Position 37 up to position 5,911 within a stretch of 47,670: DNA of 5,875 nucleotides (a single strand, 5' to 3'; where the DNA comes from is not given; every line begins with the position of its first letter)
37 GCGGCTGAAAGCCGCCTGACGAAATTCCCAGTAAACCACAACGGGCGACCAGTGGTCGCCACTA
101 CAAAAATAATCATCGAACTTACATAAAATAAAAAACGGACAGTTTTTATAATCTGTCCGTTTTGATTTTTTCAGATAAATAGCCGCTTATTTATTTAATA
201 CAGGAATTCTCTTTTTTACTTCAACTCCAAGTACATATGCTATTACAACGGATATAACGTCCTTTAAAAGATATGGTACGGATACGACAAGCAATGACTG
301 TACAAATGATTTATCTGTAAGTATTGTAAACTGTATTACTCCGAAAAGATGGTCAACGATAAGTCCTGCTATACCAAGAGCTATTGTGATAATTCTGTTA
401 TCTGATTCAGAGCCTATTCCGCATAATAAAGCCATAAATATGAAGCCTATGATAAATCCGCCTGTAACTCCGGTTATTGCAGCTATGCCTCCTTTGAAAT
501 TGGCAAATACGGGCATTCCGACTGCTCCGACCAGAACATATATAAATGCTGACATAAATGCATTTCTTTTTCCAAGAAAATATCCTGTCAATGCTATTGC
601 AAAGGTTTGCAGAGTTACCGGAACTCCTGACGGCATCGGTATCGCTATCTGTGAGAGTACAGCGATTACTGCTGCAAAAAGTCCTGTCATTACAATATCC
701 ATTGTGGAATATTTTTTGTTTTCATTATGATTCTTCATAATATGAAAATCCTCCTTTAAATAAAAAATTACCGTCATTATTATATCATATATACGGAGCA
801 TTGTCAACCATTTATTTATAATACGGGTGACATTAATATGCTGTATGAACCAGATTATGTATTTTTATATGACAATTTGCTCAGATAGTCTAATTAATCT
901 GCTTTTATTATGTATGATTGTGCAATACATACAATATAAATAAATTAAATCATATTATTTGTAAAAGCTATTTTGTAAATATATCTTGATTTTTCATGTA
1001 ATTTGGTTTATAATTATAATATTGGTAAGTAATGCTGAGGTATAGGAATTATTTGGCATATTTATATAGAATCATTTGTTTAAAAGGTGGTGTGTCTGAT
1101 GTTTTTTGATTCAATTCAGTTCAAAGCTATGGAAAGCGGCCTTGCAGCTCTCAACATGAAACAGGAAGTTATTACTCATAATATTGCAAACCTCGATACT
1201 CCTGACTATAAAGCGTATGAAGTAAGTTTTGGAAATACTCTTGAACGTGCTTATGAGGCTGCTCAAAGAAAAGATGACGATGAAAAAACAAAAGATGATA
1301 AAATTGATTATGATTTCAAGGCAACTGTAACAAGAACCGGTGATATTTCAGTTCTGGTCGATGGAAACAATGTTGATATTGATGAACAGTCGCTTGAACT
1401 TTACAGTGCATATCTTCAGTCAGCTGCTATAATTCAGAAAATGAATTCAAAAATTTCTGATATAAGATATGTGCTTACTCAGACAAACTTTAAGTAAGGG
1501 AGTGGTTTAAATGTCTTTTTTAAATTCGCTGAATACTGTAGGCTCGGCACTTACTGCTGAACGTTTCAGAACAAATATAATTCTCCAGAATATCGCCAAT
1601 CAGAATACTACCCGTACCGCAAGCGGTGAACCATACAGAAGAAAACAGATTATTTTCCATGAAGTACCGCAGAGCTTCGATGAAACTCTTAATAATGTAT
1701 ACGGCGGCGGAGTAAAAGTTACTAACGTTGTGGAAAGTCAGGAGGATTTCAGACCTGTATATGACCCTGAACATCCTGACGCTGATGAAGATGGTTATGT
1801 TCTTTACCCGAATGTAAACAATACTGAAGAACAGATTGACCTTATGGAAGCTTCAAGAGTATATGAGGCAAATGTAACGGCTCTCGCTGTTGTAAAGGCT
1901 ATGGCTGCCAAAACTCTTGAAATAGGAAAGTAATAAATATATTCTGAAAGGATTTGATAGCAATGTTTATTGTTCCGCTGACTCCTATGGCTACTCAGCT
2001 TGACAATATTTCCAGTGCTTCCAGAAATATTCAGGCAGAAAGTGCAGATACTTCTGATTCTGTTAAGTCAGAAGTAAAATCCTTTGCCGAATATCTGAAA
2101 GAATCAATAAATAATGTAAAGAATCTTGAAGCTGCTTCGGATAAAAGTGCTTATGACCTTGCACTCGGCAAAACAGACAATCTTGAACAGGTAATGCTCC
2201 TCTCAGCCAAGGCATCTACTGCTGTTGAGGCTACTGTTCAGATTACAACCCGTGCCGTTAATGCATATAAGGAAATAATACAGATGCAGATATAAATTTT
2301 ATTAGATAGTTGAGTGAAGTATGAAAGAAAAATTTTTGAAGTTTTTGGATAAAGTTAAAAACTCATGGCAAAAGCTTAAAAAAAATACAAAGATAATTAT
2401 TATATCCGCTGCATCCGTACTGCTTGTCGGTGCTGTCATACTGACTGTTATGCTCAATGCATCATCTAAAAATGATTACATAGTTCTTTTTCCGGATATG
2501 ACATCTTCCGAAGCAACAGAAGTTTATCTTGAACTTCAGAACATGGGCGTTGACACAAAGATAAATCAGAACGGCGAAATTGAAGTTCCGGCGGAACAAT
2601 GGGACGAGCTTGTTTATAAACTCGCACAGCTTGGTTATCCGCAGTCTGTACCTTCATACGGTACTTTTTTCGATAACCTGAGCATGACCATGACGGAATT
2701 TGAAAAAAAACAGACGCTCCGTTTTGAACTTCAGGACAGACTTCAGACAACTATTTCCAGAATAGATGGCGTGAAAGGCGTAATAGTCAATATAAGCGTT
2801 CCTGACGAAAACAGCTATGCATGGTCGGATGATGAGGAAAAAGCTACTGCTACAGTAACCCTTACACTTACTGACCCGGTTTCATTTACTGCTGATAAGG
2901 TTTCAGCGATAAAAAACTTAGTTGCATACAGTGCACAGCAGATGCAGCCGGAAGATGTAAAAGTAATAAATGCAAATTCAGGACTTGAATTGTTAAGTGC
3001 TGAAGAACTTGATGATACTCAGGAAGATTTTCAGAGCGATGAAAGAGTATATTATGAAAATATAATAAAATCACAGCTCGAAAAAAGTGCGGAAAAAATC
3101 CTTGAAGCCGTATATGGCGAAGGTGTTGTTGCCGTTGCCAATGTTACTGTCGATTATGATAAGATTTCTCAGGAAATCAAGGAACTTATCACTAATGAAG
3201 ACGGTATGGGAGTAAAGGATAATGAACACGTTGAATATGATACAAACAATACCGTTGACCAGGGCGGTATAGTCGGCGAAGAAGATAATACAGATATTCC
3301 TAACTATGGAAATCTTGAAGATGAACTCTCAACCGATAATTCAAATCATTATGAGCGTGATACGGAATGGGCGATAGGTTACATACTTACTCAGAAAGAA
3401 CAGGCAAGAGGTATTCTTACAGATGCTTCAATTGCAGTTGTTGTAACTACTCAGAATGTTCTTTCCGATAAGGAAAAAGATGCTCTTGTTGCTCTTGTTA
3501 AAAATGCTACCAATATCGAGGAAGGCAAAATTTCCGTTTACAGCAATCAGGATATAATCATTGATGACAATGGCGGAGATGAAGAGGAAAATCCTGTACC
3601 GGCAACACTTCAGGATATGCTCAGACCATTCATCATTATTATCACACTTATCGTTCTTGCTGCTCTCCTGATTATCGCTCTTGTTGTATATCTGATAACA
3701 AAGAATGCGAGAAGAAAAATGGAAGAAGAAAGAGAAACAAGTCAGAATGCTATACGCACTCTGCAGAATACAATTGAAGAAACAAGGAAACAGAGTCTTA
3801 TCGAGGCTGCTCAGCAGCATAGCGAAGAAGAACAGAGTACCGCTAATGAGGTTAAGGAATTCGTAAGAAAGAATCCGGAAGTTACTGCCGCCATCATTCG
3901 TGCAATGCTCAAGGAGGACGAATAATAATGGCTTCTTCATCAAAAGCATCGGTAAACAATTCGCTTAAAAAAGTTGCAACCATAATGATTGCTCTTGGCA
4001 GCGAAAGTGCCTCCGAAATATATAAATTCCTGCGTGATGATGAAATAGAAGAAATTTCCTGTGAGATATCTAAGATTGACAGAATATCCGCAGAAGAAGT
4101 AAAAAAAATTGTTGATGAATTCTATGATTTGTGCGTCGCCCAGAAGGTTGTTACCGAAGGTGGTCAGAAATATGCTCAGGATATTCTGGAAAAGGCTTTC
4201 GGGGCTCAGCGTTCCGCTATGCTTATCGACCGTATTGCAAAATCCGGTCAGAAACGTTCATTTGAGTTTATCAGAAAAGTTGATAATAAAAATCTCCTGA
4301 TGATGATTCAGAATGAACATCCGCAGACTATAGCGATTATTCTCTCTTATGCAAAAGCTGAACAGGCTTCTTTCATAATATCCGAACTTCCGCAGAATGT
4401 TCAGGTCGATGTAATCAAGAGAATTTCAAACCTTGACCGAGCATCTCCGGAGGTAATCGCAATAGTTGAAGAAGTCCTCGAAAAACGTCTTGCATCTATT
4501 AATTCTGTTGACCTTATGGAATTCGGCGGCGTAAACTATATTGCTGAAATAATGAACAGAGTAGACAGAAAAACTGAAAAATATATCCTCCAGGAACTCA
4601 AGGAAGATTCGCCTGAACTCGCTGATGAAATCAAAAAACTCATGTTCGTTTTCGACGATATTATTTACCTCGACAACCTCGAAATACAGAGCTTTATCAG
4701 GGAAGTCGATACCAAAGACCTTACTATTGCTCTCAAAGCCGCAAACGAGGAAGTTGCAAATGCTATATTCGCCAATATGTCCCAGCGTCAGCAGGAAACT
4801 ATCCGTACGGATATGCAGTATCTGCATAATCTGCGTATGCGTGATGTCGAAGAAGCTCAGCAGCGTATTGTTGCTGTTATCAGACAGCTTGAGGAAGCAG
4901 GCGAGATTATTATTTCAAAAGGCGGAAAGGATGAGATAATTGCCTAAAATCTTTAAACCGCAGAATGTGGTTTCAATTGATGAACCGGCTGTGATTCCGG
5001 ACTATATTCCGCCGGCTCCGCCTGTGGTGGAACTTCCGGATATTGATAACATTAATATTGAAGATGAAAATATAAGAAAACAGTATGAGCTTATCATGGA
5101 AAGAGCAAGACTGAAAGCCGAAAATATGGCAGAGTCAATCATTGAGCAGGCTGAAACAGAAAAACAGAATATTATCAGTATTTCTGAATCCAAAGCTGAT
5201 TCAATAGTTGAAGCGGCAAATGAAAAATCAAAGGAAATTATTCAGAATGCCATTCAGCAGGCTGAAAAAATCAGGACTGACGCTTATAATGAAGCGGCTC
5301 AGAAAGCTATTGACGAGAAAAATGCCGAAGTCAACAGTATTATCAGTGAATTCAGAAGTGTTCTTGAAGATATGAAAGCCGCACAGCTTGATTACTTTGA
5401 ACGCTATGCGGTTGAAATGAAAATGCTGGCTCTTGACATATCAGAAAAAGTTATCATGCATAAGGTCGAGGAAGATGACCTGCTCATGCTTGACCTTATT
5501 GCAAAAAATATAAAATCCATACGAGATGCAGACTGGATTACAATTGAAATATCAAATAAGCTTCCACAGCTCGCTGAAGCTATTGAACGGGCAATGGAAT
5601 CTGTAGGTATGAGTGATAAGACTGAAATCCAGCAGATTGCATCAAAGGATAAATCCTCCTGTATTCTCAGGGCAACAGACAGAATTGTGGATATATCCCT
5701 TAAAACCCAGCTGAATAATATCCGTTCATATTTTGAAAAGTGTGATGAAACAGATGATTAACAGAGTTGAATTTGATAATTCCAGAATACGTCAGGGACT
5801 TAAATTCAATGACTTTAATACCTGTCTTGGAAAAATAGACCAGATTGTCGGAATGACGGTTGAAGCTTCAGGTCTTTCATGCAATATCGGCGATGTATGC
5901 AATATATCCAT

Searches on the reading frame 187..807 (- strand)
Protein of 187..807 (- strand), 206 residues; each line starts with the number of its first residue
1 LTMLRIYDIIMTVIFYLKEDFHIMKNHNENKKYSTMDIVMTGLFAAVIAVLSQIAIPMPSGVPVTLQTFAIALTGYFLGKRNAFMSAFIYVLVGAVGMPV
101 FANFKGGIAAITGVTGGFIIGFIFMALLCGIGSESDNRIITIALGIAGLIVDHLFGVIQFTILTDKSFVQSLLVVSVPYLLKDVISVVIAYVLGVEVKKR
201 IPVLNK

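Call 24: search_protein_families(library=pfam, proteins=[window:187-807:-], max_evalue=0.001)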
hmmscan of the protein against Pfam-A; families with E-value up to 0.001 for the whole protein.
window:187-807:- (206 aa): 2 families
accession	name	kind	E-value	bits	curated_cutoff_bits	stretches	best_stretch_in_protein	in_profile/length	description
PF02632.19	BioY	-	3.2e-36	124.8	25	1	61-199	3-140/140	BioY family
PF07155.17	ECF-ribofla_trS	-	1.3e-05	25.7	26.7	1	33-198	2-171/172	ECF-type riboflavin transporter, S component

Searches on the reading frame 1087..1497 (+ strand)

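Call 24: search_protein_families(library=pfam, proteins=[window:1087-1497:+], max_evalue=0.001)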
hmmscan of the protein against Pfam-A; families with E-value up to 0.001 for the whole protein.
window:1087-1497:+ (136 aa): 1 family
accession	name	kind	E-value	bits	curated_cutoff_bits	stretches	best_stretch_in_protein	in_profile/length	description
PF00460.25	Flg_bb_rod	-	1e-06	29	20.7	1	16-42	5-31/31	Flagella basal body rod protein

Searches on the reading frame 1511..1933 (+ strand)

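Call 24: search_protein_families(library=pfam, proteins=[window:1511-1933:+], max_evalue=0.001)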
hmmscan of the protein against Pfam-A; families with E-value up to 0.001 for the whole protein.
window:1511-1933:+ (140 aa): 1 family
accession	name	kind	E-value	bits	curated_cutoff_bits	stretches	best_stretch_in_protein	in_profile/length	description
PF06429.18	Flg_bbr_C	-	2.2e-08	33.9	23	1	94-137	2-45/46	Flagellar basal body rod FlgEFG protein C-terminal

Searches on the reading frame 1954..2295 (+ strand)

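Call 24: search_protein_families(library=pfam, proteins=[window:1954-2295:+], max_evalue=0.001)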
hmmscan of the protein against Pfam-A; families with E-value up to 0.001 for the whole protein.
window:1954-2295:+ (113 aa): 1 family
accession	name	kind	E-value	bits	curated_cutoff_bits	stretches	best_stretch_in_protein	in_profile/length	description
PF02049.23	FliE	-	4.5e-21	75.2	22.4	1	28-113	4-89/89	Flagellar hook-basal body complex protein FliE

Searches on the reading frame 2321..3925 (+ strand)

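Call 24: search_protein_families(library=pfam, proteins=[window:2321-3925:+], max_evalue=0.001)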
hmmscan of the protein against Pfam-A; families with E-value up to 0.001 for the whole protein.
window:2321-3925:+ (534 aa): 4 families
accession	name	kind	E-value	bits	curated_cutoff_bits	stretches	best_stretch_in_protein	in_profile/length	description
PF01514.23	YscJ_FliF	-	3.9e-38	131.5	24.4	1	49-220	2-174/179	Secretory protein of YscJ/FliF family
PF08345.17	YscJ_FliF_C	-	1.8e-09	38.7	23.8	1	261-401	1-134/147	Flagellar M-ring protein C-terminal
PF15102.11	TMEM154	-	0.00018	21.8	30.3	1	437-486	65-114/153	TMEM154 protein family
PF09716.15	ETRAMP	-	0.00025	21.4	29.1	0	2-46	30-76/81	Malarial early transcribed membrane protein (ETRAMP)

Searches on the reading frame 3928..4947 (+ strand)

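Call 24: search_protein_families(library=pfam, proteins=[window:3928-4947:+], max_evalue=0.001)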
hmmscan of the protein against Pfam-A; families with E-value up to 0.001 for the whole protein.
window:3928-4947:+ (339 aa): 4 families
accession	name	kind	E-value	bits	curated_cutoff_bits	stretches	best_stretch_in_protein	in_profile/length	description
PF01706.21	FliG_C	-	2e-41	141.1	23.3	1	223-329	2-108/108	FliG C-terminal domain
PF14842.11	FliG_N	-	1.3e-37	129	25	2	13-112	5-104/104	FliG N-terminal domain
PF14841.11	FliG_M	-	1.5e-30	105.6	25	1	121-193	2-74/76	FliG middle domain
PF03448.22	MgtE_N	-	2.2e-06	28.6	25.9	0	205-298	6-99/102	MgtE intracellular N domain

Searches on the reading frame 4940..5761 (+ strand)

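Call 24: search_protein_families(library=pfam, proteins=[window:4940-5761:+], max_evalue=0.001)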
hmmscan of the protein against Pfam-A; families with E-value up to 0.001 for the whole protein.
window:4940-5761:+ (273 aa): 1 family
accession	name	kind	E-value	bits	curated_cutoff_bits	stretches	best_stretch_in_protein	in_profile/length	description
PF02108.21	FliH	-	0.00019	21.8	24.1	1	135-260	4-127/128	Flagellar assembly protein FliH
